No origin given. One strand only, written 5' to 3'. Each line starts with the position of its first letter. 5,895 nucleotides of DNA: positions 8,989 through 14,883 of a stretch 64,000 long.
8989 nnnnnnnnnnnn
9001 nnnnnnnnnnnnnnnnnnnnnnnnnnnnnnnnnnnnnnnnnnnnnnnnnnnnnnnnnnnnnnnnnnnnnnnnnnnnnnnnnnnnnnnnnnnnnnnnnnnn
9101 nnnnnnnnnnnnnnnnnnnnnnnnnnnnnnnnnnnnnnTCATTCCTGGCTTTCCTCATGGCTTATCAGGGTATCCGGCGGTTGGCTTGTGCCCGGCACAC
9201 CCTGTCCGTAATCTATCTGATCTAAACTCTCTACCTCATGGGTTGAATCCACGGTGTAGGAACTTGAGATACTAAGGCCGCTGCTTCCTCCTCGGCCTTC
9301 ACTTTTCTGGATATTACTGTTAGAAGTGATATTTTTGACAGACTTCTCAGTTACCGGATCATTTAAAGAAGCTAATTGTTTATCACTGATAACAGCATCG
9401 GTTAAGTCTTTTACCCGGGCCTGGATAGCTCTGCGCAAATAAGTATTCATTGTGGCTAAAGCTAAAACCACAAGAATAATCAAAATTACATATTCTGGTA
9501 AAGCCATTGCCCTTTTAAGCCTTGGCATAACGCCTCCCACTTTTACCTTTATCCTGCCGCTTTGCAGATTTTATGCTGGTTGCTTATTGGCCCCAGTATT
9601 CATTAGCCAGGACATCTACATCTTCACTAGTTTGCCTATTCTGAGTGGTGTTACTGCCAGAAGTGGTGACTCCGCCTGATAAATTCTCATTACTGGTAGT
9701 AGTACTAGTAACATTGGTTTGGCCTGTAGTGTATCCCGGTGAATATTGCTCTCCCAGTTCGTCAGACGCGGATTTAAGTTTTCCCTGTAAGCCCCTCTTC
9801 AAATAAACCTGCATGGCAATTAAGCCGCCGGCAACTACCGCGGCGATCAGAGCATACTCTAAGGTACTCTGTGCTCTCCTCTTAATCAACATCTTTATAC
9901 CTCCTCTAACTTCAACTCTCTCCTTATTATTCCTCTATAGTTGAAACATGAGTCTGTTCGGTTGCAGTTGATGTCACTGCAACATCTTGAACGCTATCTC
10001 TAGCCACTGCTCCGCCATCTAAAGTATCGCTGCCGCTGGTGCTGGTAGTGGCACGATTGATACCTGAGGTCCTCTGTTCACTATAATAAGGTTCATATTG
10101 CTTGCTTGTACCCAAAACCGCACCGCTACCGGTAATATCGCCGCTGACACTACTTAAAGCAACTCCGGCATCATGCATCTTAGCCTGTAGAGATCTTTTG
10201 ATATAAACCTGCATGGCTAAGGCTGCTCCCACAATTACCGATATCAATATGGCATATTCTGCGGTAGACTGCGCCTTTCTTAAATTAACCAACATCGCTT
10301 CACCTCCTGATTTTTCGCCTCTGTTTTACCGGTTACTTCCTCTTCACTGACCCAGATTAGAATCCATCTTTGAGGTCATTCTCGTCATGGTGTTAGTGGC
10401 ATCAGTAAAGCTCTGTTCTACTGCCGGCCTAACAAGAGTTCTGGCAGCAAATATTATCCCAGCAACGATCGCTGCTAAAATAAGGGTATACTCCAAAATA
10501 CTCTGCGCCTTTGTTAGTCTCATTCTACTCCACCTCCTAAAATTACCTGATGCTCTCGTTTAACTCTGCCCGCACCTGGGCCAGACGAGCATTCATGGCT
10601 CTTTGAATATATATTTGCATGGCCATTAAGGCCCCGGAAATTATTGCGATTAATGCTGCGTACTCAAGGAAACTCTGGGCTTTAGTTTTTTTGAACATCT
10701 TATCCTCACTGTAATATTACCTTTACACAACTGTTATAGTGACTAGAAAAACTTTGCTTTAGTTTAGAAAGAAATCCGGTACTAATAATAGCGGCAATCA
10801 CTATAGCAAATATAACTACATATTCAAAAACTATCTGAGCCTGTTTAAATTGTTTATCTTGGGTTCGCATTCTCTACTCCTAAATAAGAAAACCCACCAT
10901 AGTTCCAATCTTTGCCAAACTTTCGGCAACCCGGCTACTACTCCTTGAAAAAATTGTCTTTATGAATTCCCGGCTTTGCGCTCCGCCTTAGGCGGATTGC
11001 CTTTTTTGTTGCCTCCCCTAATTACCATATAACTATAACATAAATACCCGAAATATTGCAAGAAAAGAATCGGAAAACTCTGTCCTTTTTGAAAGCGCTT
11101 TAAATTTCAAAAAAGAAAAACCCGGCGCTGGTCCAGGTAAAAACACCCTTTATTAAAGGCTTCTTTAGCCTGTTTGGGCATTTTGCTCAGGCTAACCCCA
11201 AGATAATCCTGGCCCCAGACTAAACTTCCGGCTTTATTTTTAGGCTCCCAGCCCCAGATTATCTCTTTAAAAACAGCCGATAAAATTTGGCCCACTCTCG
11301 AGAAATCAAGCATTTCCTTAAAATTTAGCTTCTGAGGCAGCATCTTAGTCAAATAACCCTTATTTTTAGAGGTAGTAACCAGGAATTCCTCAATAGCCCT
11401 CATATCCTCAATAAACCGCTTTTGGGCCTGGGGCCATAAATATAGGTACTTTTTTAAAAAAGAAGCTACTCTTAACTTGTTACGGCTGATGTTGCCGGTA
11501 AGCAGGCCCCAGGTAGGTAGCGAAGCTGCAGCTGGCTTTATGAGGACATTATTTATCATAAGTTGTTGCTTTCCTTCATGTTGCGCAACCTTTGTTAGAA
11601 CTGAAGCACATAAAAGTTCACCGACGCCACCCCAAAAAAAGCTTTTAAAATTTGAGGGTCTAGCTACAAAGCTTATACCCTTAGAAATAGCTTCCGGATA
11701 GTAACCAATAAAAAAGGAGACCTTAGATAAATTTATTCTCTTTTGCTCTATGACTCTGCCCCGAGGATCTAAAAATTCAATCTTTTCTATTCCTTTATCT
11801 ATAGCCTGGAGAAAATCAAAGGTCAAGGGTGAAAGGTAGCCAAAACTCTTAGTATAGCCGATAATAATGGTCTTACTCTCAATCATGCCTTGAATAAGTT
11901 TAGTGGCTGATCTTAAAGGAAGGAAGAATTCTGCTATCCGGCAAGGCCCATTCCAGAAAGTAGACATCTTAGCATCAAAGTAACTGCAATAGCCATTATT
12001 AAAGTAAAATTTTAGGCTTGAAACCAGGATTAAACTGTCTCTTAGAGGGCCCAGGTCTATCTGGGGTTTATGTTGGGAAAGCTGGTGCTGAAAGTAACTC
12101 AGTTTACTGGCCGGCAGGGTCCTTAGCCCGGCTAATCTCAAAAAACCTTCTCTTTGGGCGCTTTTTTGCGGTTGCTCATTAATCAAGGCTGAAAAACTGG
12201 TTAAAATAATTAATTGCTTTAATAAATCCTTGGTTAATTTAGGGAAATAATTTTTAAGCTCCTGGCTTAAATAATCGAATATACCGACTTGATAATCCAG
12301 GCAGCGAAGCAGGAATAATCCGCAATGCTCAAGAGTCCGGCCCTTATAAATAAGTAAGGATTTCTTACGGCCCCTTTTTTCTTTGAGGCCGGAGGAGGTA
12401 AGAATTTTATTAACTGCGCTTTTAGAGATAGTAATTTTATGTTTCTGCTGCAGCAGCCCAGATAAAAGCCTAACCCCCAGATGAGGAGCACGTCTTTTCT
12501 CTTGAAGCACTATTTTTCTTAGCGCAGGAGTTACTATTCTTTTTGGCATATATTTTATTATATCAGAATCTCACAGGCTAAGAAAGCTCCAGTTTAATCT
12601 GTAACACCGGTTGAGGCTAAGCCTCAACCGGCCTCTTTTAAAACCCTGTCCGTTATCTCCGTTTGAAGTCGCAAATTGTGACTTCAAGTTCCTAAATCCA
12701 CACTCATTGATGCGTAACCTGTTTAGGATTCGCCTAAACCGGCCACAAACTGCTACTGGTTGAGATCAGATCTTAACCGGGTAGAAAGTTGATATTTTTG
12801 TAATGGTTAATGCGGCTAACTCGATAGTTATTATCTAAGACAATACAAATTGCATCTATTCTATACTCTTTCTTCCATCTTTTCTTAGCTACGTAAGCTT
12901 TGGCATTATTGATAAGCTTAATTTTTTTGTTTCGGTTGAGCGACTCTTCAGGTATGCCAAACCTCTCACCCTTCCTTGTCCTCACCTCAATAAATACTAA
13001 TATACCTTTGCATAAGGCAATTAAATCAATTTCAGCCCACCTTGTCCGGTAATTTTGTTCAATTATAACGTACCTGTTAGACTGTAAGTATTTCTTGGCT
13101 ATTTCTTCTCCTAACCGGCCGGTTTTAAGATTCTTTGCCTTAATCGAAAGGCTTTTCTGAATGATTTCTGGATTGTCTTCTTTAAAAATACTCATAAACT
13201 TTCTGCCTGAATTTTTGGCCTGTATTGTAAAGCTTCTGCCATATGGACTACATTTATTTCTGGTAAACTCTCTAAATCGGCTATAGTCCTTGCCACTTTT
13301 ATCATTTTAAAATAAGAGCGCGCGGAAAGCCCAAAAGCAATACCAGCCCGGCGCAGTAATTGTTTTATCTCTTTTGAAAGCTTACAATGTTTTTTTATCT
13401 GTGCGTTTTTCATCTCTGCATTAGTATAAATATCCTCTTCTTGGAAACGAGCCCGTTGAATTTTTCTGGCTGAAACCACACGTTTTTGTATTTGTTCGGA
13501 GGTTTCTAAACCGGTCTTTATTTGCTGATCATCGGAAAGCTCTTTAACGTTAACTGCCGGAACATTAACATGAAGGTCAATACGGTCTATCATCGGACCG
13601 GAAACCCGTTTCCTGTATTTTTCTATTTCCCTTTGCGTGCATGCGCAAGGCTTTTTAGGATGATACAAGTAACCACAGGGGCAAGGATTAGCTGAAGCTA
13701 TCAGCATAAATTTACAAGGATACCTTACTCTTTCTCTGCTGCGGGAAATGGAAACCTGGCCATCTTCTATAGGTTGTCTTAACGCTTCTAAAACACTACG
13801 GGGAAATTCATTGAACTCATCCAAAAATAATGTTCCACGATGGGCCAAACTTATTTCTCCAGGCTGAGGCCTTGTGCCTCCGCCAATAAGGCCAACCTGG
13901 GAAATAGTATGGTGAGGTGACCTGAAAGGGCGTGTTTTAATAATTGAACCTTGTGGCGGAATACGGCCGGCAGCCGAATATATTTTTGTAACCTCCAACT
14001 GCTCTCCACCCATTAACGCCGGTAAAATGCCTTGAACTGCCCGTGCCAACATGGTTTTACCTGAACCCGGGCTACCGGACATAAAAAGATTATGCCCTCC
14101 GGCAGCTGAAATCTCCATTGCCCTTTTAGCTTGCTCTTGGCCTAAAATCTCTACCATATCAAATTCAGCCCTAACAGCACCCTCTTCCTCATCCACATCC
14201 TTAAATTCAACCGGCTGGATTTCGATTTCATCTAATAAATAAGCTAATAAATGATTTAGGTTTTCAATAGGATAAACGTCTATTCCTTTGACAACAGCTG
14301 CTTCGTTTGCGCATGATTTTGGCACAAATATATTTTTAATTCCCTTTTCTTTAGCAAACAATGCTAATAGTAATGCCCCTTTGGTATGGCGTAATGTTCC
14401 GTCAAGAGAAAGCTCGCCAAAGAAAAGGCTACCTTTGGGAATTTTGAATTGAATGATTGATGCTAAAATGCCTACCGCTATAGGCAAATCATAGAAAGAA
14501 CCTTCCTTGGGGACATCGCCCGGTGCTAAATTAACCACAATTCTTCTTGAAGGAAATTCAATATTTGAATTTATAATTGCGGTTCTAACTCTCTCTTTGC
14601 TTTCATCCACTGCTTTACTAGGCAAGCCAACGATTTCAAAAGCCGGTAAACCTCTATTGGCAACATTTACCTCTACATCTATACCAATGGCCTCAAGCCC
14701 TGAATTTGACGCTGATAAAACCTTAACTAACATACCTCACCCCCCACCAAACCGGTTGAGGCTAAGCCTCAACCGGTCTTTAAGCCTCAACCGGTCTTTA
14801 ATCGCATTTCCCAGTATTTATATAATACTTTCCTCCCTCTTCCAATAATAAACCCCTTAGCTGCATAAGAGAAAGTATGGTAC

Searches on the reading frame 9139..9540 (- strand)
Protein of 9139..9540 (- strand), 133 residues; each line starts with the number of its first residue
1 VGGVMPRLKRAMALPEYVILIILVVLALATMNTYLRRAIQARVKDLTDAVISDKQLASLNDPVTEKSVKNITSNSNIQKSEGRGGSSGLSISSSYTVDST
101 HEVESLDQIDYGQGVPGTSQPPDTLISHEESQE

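Call 22: search_protein_families(library=pfam, proteins=[window:9139-9540:-], max_evalue=0.1)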
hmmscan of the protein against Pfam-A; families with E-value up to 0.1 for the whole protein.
window:9139-9540:- (133 aa): 1 family
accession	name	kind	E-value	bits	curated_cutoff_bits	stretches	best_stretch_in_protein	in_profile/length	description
PF11694.13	DUF3290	-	0.096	13.1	31.3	0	16-47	19-50/144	Protein of unknown function (DUF3290)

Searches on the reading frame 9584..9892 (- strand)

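Call 22: search_protein_families(library=pfam, proteins=[window:9584-9892:-], max_evalue=0.1)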
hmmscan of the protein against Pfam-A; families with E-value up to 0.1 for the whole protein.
window:9584-9892:- (102 aa): 2 families
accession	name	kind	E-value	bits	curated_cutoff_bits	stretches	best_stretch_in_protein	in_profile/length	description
PF04964.19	Flp_Fap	-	4.6e-05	23.6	32.2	1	12-44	12-44/46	Flp/Fap pilin component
PF01917.21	Arch_flagellin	-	0.036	14.8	29.5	1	15-88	16-87/162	Archaebacterial flagellin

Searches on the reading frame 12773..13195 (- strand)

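Call 6: search_protein_families(library=pfam, proteins=[window:12773-13195:-], max_evalue=0.01)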
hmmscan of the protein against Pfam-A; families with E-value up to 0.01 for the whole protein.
window:12773-13195:- (140 aa): 3 families
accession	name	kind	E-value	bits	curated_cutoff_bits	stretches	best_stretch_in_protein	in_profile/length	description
PF02021.23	UPF0102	-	8.5e-25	87.4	23.6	1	29-118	1-80/80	Uncharacterised protein family UPF0102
PF08378.17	NERD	-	1.5e-08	35.6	22.1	1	26-99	2-82/111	Nuclease-related domain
PF01870.24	Hjc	-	0.00036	20.8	21.1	1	55-109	30-84/93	Archaeal holliday junction resolvase (hjc)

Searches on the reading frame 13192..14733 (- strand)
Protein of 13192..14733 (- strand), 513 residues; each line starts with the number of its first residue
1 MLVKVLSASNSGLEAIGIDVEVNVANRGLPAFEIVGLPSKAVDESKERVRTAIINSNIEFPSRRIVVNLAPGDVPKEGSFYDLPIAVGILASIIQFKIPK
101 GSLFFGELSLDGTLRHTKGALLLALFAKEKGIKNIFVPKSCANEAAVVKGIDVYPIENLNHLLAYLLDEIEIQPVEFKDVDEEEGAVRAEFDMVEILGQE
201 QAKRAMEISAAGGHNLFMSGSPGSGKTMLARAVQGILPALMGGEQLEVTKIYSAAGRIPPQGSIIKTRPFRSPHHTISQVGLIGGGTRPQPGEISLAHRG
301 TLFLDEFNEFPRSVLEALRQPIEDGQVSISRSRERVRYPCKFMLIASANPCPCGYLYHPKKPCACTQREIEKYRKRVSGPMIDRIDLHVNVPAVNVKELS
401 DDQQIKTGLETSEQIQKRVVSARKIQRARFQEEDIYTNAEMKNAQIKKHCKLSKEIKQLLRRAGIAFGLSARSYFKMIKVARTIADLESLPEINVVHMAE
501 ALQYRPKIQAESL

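Call 6: search_protein_families(library=pfam, proteins=[window:13192-14733:-], max_evalue=0.01)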
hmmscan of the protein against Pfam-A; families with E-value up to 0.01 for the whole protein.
window:13192-14733:- (513 aa): 8 families
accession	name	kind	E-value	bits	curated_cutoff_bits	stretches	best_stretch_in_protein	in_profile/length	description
PF01078.27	Mg_chelatase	-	1.5e-90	302.6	20.3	1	192-398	1-206/207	Magnesium chelatase, subunit ChlI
PF13541.12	ChlI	-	2.5e-44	150.5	27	1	20-139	1-119/121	Subunit ChlI of Mg-chelatase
PF13335.12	Mg_chelatase_C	-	2.3e-29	102.2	26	1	410-505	2-94/94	Magnesium chelatase, subunit ChlI C-terminal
PF07728.20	AAA_5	-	2.9e-09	37.5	22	1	300-352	68-125/139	AAA domain (dynein-related subfamily)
PF00158.32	Sigma54_activat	-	2.2e-06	27.9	20.2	1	285-329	80-124/168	Sigma-54 interaction domain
PF00493.29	MCM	-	9.9e-06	25.3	23.3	1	291-361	114-182/224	MCM P-loop domain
PF05362.19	Lon_C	-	0.0002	21.4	21.1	1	59-167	90-203/205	Lon protease (S16) C-terminal proteolytic domain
PF07726.17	AAA_3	-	0.0089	16.3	27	0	302-351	66-113/131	ATPase family associated with various cellular activities (AAA)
